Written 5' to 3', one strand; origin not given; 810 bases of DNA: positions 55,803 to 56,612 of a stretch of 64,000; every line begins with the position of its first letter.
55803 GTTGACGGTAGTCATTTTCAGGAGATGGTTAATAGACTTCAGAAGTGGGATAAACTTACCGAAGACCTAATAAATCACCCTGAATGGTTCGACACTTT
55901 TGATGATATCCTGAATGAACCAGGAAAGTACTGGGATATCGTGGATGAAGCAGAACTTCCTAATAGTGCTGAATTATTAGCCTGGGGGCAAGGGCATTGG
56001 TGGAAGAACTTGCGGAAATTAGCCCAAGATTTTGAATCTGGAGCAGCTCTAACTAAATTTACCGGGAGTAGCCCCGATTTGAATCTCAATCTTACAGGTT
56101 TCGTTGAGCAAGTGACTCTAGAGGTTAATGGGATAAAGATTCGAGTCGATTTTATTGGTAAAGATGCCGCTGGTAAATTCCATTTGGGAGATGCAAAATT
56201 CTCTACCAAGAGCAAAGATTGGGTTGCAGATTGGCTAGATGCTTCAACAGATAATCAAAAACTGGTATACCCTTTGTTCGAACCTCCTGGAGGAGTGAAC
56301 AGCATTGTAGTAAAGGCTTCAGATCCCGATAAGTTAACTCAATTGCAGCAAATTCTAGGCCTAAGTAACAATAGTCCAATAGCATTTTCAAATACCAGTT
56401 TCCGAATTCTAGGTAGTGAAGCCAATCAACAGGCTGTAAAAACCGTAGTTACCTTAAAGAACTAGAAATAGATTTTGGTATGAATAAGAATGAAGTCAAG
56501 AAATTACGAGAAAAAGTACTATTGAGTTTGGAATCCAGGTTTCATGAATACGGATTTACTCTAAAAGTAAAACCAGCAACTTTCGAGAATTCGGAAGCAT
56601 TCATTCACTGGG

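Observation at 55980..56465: C-terminal PD-(D/E)xK restriction-endonuclease-fold motif on a 1120-aa secreted protein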

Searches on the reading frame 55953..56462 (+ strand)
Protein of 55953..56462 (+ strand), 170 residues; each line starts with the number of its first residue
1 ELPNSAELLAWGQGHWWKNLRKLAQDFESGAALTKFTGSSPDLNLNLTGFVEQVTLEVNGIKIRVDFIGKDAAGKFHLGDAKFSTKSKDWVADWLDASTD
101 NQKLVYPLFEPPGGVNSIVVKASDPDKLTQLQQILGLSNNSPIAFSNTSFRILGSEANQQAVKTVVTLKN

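Call 33: search_protein_families(library=pfam, alignment_id=A5, max_evalue=1)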
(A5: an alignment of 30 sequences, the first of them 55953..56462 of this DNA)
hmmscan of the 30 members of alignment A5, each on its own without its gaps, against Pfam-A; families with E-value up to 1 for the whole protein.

A. member 1, window:55953-56462:+ (170 aa): 0 families

B. families by the number of members that match (of 30 scanned): 24 families
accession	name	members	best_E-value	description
PF24122.1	Cas8b_C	2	0.0004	Type I-B CRISPR Cas8b C-terminal domain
PF18951.5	DUF5695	2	0.025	Family of unknown function (DUF5695)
PF07591.16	PT-HINT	1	1.8e-08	Pretoxin HINT domain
PF14890.11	Intein_splicing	1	0.00068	Intein splicing domain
PF24027.1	DUF7338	1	0.002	Family of unknown function (DUF7338)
PF22196.1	HdrB-like_C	1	0.0034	HdrB-like C-terminal domain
PF10834.13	DUF2560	1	0.012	Protein of unknown function (DUF2560)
PF03460.22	NIR_SIR_ferr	1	0.043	Nitrite/Sulfite reductase ferredoxin-like half domain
PF13145.12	Rotamase_2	1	0.047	PPIC-type PPIASE domain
PF20472.4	PDDEXK_11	1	0.051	PD-(D/E)XK nuclease superfamily domain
PF00555.24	Endotoxin_M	1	0.054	delta endotoxin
PF25075.1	DUF7799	1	0.056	Domain of unknown function (DUF7799)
PF08783.17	DWNN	1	0.059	DWNN domain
PF10882.14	bPH_5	1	0.062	Bacterial PH domain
PF16739.11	CARD_2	1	0.074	Caspase recruitment domain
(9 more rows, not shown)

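Call 34: search_solved_structures(query=A5, max_evalue=10, show_alignments=3)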
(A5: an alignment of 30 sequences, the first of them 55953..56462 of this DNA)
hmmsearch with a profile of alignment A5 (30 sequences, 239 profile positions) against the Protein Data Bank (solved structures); distinct sequences matched with E-value up to 10: 10.
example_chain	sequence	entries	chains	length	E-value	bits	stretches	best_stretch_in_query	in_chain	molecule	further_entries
6wxw_A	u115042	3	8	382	0.037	17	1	100-154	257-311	Card1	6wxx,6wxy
6dlm_B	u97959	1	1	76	0.35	13.8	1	27-78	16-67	DHD127_B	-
5ysb_A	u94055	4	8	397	0.85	12.5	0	73-104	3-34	Lin1841 protein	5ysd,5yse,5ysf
5v9x_A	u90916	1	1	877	0.85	12.5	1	153-197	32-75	ATP-dependent DNA helicase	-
7kl9_E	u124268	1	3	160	0.97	12.3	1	33-114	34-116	CTC-445.2 inhibitor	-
7upo_A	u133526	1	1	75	0.98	12.3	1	26-73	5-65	DHT03 protein A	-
7q97_A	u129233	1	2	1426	1.5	11.7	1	119-153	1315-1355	Rhs family protein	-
2xhe_B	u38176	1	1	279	1.7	11.5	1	19-86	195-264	SYNTAXIN1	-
7lhl_A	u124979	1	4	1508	1.7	11.5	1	153-197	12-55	ATP-dependent DNA helicase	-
8w6e_A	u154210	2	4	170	2.1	11.2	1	25-72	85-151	HBC599 in complex with wFAP1.1 | wFAP1.1 structure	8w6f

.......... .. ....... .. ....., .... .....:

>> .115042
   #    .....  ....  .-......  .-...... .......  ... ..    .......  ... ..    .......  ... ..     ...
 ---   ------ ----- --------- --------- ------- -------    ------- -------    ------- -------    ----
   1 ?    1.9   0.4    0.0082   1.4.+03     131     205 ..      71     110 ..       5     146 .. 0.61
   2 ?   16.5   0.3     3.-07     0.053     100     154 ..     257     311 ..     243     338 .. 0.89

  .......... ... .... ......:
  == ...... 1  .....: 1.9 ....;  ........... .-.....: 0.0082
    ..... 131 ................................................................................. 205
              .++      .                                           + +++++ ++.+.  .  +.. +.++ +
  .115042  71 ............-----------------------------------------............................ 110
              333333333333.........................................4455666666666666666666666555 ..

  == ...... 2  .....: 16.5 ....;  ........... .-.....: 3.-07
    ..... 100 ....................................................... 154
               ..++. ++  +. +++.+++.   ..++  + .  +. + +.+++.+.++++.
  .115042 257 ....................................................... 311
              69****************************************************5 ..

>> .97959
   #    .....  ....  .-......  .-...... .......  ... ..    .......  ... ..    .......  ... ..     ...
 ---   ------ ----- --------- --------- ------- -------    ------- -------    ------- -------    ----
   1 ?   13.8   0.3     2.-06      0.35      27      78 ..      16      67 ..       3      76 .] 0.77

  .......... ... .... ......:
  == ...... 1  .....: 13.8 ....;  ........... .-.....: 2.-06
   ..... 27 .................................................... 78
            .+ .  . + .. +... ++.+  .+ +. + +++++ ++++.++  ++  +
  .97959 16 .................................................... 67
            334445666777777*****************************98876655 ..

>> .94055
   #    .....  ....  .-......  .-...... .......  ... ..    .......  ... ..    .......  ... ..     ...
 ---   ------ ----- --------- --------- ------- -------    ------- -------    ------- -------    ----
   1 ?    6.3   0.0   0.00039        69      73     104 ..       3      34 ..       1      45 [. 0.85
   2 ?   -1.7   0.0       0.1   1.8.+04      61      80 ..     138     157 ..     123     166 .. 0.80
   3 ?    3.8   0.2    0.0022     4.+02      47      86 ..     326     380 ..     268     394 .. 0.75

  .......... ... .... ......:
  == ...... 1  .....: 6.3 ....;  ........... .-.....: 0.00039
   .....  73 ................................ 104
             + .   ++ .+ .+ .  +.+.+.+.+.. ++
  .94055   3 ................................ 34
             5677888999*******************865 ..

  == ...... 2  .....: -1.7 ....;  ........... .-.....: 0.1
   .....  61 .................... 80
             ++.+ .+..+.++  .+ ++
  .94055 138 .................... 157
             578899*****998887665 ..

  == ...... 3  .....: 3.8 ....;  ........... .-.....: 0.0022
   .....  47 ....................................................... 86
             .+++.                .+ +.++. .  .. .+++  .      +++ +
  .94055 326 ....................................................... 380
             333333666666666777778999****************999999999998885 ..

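Call 37: predict_structure(alignment_id=A5)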
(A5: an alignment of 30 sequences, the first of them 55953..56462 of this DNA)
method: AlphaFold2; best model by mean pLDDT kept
length: 170 residues; sequences in the alignment: 30
mean_pLDDT: 93.5   pTM: 0.86
mean pLDDT of the five models: 93.5, 93.3, 92.9, 92.1, 91.8
residues with pLDDT >= 90: 142; 70-90: 23; 50-70: 2; < 50: 3
segments of 3 or more residues with pLDDT < 50: 1-3
pLDDT, mean of each block of 10 residues (from residue 1): 63 84 96 91 89 98 98 97 97 97 98 95 97 98 98 95 96
secondary structure, 60 per line:
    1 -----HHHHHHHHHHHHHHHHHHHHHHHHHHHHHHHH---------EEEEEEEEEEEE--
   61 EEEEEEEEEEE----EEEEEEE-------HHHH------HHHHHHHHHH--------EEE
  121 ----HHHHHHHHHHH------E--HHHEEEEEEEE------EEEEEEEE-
elements in order: H6-37 E47-58 E61-71 E76-82 H90-93 H100-109 E118-120 H125-135 E148-155 E162-169

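Call 40: fold_search(model_id=the predicted structure, library=pdb)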
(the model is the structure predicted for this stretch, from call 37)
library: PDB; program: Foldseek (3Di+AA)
matches with E <= 10: 405; with E <= 0.001: 0
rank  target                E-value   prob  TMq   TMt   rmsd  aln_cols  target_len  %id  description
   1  7lwa_A                2.9e-03  0.47  0.27  0.19  14.3       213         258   15  Human Exonuclease 5 crystal structure (T88E) in complex with ssDNA and Mg (released 2021-07-14)
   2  7lw7                  4.2e-03  0.75  0.31  0.20  11.7       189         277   17  Human Exonuclease 5 crystal structure (released 2021-07-14)
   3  7lw8_A                7.0e-03  0.47  0.27  0.19  12.2       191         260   16  Human Exonuclease 5 crystal structure in complex with a ssDNA (released 2021-07-14)
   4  8ps5_A                1.4e-02  0.69  0.32  0.17  13.7       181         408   14  Escherichia coli SduA complex bound to DNA (released 2025-01-22)
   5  3dnx                  1.4e-02  0.44  0.24  0.27  13.0       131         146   15  SPO1766 protein of unknown function from Silicibacter pomeroyi. (released 2008-09-02)
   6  8ps4_A                2.2e-02  0.66  0.31  0.16  15.6       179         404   13  Escherichia coli SduA complex (released 2025-01-22)
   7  6xl1_A                2.8e-02  0.75  0.25  0.12  10.3       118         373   14  crystal structure of cA4-activated Card1(D294N) (released 2020-12-30)
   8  7lw9_A                3.0e-02  0.47  0.33  0.23  10.3       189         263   15  Human Exonuclease 5 crystal structure in complex with ssDNA, Sm, and Na (released 2021-07-14)
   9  9np6_A                6.5e-02  0.66  0.37  0.10   8.2       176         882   16  Cryo-EM structure of AdnA(D934A)-AdnB(D1014A) in complex with AMPPNP and blunt end DNA (released 2025-03-19)
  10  9iac_A                6.5e-02  0.14  0.22  0.16  13.7       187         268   13  Structure of the Argonaute-associated Cas4 family protein 1 (ACE1) from Microcystis aeruginosa (MaACE1) (released 2025-04-23)
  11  4cej_A                6.9e-02  0.54  0.32  0.06   7.3       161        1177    9  Crystal structure of AddAB-DNA-ADPNP complex at 3 Angstrom resolution (released 2014-03-12)
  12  6ppu_A                9.5e-02  0.35  0.30  0.12   9.3       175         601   14  Cryo-EM structure of AdnAB-AMPPNP-DNA complex (released 2019-11-20)
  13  5h2y_B                1.1e-01  0.47  0.26  0.18   5.2       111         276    9  Crystal structure of reduced DapF from Corynebacterium glutamicum (released 2016-11-09)
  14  5tuo_H                1.1e-01  0.04  0.13  0.12  18.8       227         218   14  Crystal structure of the complex of Helicobacter pylori alpha-carbonic anhydrase with 5-amino-1,3,4-thiadiazole-2-sulf (released 2017-09-13)
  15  2okf_A                1.2e-01  0.21  0.28  0.34   8.3       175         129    7  CRYSTAL STRUCTURE OF A FDXN ELEMENT EXCISION CONTROLLING FACTOR PROTEIN (AVA_3312) FROM ANABAENA VARIABILIS AT 1.60 A  (released 2007-01-30)
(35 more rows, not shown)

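Call 56: fold_search(model_id=the predicted structure, library=viral)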
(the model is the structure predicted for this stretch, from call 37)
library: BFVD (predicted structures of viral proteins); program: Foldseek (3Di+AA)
matches with E <= 10: 707; with E <= 0.001: 3
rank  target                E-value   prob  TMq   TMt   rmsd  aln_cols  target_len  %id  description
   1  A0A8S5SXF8            5.5e-04  1.00  0.32  0.23   7.2       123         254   17  Exodeoxyribonuclease 8 [Siphoviridae sp. ctAkS7]
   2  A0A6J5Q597            6.7e-04  1.00  0.42  0.33   7.0       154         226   10  Cas4, CRISPR-associated protein Cas4 [uncultured Caudovirales phage]
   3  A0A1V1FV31            8.6e-04  0.99  0.39  0.24   7.1       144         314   16  Exonucleaase VIII [Azobacteroides phage ProJPt-Bp1]
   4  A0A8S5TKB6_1          1.0e-03  0.97  0.32  0.09   9.0       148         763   16  Uncharacterized protein [Podoviridae sp. ctz6O13]
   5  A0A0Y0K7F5            1.6e-03  0.99  0.39  0.41   8.0       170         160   14  PD-(D/E)XK endonuclease-like domain-containing protein [Glossina hytrovirus (isolate Glossina pallidipes/Ethiopia/Seibersdorf/-)]
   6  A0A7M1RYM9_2          2.4e-03  0.80  0.32  0.06  13.4       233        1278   12  PD-(D/E)XK endonuclease-like domain-containing protein [uncultured phage cr116_1]
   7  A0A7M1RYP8            2.5e-03  0.63  0.28  0.14  11.7       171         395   11  PD-(D/E)XK endonuclease-like domain-containing protein [uncultured phage cr126_1]
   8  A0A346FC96            4.5e-03  0.97  0.37  0.16   5.2       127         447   19  Exonuclease [Mycobacterium phage Thonko]
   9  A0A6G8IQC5            4.8e-03  0.97  0.29  0.09   6.3       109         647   12  (no name in the UniProt tables at hand)
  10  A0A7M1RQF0            6.2e-03  0.96  0.38  0.23   7.6       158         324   12  Exonuclease [uncultured phage cr52_1]
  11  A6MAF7                6.2e-03  0.94  0.34  0.17   7.9       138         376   11  Gp092 [Lactococcus phage KSY1]
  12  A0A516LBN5            6.2e-03  0.54  0.28  0.23  15.2       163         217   11  (no name in the UniProt tables at hand)
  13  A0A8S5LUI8            7.9e-03  0.91  0.37  0.41  12.4       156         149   13  DNA repair protein MmcB-like [Podoviridae sp. ctrub15]
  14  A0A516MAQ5            7.9e-03  0.89  0.37  0.27   7.0       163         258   16  (no name in the UniProt tables at hand)
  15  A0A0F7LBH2            8.5e-03  0.90  0.38  0.25   7.7       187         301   12  PD-(D/E)XK endonuclease-like domain-containing protein [uncultured marine virus]
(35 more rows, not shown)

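Call 76: search_protein_families(library=phrogs, alignment_id=A5, max_evalue=0.1)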
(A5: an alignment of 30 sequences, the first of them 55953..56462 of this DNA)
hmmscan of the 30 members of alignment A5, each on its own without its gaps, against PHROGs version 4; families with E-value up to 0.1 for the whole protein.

A. member 1, window:55953-56462:+ (170 aa): 1 family
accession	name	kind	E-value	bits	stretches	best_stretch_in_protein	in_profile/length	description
phrog_34091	-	unknown function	0.051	14.3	1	50-114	218-274/302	-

B. families by the number of members that match (of 30 scanned): 18 families
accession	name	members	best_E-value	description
phrog_34091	-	5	0.00066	-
phrog_23799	-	2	0.061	-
phrog_28563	-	1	0.00028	-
phrog_2023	-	1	0.002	-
phrog_10566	-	1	0.0051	transcriptional regulator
phrog_571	-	1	0.0087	-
phrog_367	-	1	0.0092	ribonucleotide reductase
phrog_1150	-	1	0.0098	-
phrog_7098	-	1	0.012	-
phrog_29775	-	1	0.044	-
phrog_13886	-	1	0.058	-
phrog_622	-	1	0.058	unknown function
phrog_5848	-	1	0.059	-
phrog_21067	-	1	0.062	-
phrog_3163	-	1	0.077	-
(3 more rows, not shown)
